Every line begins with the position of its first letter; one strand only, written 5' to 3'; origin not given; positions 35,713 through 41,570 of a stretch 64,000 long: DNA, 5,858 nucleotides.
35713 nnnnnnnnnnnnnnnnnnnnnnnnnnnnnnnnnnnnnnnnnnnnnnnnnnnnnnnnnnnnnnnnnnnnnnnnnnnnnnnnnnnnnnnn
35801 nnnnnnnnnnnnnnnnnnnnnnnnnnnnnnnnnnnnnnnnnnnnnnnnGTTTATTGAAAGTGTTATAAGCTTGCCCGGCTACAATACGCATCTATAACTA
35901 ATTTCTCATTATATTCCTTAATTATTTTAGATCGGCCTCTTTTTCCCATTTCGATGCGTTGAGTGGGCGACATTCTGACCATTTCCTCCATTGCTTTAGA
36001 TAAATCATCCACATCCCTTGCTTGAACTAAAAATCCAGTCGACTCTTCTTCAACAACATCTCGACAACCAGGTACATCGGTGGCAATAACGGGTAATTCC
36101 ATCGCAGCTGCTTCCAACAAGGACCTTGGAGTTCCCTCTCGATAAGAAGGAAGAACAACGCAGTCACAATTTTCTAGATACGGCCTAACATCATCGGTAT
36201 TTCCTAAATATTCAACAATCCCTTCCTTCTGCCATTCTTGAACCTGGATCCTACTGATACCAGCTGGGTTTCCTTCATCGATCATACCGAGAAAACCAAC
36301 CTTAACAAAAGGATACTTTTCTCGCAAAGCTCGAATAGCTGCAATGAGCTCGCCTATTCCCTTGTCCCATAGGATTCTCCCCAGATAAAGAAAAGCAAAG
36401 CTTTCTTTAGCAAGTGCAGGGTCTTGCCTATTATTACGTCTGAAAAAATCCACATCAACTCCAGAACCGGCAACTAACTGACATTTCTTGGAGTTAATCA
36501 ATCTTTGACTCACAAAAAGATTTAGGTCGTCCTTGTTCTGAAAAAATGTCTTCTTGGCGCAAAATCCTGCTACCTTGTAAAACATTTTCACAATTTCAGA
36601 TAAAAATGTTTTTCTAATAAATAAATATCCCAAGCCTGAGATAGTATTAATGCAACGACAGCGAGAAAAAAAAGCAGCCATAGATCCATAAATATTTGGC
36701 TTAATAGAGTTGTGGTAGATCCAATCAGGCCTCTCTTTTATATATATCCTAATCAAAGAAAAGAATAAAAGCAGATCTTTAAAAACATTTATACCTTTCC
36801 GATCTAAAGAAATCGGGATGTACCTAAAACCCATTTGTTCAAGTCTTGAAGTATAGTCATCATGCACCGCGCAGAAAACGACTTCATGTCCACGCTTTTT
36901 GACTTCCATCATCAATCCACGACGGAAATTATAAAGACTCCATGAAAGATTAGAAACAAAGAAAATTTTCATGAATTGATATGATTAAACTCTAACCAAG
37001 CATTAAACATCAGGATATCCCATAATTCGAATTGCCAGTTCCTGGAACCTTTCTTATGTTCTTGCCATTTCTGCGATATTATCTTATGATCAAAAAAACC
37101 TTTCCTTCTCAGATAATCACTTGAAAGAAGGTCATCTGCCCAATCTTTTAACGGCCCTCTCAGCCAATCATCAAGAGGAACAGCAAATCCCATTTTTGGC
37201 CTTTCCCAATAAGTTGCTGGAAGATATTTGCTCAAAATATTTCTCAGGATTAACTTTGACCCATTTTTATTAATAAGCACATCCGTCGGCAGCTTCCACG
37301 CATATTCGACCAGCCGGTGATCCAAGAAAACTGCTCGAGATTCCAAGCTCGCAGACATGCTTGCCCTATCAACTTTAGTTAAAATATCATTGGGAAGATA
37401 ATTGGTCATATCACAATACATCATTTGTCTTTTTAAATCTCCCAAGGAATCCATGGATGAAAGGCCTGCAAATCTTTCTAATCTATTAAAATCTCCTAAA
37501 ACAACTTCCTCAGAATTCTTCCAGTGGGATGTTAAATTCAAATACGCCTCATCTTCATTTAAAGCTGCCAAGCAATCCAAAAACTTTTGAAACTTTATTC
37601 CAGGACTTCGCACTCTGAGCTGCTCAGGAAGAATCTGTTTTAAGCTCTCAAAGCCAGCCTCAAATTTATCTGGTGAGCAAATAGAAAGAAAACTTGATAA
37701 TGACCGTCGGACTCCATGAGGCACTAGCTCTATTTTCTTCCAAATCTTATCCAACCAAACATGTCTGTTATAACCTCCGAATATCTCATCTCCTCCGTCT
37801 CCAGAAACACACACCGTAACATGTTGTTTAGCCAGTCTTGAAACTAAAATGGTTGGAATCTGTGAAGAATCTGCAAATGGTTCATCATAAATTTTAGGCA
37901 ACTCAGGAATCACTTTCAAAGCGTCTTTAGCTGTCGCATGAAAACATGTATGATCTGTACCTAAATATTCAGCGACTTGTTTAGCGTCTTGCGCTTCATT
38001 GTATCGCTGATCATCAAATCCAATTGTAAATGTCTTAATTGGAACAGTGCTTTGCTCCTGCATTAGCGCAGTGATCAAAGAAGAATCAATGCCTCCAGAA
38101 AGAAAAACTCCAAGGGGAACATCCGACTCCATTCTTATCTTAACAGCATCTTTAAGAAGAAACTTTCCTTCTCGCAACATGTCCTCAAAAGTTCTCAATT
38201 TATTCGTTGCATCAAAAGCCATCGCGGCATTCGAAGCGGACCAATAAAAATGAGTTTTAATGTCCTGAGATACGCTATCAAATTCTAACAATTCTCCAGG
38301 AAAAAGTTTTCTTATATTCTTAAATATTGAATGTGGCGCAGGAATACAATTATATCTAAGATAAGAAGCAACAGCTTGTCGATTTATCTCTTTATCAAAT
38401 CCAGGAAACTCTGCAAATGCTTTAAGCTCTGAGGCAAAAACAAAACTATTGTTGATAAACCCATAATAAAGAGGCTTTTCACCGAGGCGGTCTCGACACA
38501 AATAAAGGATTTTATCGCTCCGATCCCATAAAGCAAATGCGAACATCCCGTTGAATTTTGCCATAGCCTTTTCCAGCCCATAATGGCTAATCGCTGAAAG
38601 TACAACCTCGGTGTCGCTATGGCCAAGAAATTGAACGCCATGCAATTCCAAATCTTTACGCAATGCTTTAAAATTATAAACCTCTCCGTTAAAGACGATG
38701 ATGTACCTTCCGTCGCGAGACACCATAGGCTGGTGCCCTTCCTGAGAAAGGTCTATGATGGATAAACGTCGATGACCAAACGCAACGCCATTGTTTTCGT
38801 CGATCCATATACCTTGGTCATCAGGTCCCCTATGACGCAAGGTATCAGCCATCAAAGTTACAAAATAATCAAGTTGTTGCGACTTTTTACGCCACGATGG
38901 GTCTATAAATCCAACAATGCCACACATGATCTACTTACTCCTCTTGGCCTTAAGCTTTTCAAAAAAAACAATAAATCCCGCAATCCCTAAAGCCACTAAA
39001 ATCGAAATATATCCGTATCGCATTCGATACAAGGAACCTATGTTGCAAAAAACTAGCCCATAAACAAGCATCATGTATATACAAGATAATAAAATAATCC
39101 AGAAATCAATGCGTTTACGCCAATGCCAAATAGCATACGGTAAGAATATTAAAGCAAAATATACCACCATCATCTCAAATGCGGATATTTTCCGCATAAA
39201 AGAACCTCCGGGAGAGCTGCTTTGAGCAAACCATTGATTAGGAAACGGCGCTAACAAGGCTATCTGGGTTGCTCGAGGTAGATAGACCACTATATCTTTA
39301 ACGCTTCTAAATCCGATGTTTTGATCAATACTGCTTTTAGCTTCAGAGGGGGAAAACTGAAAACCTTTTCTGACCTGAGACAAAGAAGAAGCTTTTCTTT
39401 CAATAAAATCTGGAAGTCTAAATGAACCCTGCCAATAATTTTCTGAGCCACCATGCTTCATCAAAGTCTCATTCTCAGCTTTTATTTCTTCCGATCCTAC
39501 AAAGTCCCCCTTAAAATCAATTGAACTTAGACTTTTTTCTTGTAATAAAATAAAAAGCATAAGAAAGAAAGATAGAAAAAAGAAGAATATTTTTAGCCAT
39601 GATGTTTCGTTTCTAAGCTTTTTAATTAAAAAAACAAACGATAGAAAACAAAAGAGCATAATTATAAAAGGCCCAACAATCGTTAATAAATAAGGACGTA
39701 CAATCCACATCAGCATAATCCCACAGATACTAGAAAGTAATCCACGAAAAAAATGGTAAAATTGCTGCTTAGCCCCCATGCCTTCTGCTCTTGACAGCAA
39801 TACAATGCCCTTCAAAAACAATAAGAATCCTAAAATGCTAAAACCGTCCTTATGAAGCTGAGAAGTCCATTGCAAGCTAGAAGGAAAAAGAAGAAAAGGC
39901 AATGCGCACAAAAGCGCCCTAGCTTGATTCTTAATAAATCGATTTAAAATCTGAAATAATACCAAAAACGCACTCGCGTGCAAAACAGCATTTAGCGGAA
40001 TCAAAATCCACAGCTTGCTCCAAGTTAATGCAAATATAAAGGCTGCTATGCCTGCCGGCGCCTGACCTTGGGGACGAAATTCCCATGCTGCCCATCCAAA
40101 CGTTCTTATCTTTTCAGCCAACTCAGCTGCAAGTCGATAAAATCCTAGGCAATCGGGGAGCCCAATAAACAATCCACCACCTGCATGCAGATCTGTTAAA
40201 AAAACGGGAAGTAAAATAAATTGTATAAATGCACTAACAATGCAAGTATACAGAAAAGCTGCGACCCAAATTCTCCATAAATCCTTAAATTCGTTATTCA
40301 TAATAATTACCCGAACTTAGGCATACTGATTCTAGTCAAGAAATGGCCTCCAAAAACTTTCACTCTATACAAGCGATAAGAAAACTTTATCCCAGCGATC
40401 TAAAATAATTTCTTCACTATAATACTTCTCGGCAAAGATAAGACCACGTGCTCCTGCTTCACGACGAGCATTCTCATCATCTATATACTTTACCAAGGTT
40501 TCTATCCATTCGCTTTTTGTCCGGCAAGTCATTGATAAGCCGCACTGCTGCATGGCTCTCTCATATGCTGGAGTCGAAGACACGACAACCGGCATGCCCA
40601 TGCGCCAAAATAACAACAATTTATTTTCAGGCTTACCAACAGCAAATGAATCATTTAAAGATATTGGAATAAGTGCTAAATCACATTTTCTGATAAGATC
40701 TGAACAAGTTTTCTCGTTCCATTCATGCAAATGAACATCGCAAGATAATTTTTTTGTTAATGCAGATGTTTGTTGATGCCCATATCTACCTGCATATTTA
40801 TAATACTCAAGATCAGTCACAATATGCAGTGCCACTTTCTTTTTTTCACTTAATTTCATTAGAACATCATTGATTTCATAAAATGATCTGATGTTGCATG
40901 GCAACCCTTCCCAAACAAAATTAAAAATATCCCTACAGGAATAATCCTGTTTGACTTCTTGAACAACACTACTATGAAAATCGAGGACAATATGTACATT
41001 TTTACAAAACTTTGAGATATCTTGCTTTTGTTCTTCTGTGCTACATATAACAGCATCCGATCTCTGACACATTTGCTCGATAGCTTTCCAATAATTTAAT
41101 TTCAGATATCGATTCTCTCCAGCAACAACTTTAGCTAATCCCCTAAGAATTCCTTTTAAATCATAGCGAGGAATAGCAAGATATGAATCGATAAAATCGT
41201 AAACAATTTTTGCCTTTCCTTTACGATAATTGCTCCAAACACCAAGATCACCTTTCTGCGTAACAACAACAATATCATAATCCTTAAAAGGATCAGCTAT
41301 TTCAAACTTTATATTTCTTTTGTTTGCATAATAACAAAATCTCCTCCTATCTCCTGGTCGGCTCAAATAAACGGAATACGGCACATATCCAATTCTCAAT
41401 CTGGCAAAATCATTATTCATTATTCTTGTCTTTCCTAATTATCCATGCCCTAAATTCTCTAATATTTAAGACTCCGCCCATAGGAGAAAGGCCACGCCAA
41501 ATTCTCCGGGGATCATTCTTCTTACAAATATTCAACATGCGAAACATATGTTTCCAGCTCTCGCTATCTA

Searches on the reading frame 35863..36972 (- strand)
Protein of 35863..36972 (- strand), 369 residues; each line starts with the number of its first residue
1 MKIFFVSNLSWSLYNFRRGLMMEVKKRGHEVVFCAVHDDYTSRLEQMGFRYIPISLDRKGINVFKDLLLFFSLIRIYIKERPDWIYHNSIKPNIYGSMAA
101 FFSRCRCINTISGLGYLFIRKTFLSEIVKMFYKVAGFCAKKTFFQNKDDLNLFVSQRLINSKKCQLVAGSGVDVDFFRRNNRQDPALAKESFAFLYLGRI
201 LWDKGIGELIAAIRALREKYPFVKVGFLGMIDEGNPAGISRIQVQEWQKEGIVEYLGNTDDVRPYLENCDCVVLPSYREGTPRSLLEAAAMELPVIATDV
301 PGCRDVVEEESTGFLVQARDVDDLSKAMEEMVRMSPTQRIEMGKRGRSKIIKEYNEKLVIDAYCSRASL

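Call 6: search_protein_families(library=pfam, proteins=[window:35863-36972:-])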
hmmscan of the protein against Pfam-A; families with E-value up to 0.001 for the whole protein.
window:35863-36972:- (369 aa): 6 families
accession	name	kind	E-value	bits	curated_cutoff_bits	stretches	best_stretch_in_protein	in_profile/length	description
PF00534.26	Glycos_transf_1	-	3.2e-30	105.4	26.4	1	178-347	2-170/172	Glycosyl transferases group 1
PF13692.12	Glyco_trans_1_4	-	2.8e-28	99.4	27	1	194-332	4-140/142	Glycosyl transferases group 1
PF13477.12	Glyco_trans_4_2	-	5.2e-09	36.8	23.4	1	2-133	1-126/139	Glycosyl transferase 4-like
PF20706.3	GT4-conflict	-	3e-06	26.9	26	1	180-322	187-334/385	Family 4 Glycosyltransferase in conflict systems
PF13439.12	Glyco_transf_4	-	5.5e-05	23.7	28.5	1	23-115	14-107/170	Glycosyltransferase Family 4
PF13524.12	Glyco_trans_1_2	-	8.6e-05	23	25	1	239-355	22-134/144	Glycosyl transferase-like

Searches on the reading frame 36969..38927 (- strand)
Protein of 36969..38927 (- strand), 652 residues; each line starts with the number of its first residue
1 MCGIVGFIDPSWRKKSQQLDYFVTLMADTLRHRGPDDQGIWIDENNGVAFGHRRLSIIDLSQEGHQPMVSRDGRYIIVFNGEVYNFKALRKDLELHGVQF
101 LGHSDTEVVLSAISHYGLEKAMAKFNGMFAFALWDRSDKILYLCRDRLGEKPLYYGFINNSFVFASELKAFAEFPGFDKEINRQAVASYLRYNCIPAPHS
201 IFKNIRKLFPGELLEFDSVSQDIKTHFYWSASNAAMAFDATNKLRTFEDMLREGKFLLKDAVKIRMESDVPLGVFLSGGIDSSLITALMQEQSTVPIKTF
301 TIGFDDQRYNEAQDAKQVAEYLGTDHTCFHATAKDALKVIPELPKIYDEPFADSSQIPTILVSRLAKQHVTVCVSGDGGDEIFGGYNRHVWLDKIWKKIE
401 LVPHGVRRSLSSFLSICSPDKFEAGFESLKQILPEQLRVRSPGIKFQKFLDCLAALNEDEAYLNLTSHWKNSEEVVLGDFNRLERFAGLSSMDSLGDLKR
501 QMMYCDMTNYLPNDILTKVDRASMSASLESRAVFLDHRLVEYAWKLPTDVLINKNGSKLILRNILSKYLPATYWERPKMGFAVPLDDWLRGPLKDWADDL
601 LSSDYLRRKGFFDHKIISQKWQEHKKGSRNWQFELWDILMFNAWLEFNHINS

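Call 6: search_protein_families(library=pfam, proteins=[window:36969-38927:-])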
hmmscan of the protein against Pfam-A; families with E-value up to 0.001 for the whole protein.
window:36969-38927:- (652 aa): 5 families
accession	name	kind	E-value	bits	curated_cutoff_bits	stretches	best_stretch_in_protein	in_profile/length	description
PF00733.27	Asn_synthase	-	9.2e-110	368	21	1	257-646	5-354/354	Asparagine synthase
PF13522.11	GATase_6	-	1e-46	158.6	27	1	35-167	1-130/130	Glutamine amidotransferase domain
PF13537.11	GATase_7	-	3.7e-45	153.4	25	1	52-172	1-122/123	Glutamine amidotransferase domain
PF12481.13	DUF3700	-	5.4e-05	23.2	27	1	110-167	114-171/228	Aluminium induced protein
PF06508.19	QueC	-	0.00079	19.4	22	0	274-332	4-61/210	Queuosine biosynthesis protein QueC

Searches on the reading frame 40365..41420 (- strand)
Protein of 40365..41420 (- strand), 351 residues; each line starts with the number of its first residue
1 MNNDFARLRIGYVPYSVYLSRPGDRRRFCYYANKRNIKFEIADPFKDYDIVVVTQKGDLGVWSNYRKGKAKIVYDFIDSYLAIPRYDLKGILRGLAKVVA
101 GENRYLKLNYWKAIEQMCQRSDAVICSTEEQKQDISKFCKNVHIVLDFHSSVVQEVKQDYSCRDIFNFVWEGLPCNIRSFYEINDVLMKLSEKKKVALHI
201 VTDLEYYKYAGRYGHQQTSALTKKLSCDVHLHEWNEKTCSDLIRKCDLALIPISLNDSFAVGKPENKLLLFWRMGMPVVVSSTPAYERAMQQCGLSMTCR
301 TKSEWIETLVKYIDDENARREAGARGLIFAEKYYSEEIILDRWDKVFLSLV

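Call 6: search_protein_families(library=pfam, proteins=[window:40365-41420:-])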
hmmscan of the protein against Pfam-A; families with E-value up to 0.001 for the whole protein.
window:40365-41420:- (351 aa): 1 family
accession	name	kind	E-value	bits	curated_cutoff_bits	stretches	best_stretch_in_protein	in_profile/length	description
PF13692.12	Glyco_trans_1_4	-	7.2e-05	23.5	27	1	190-315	27-142/142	Glycosyl transferases group 1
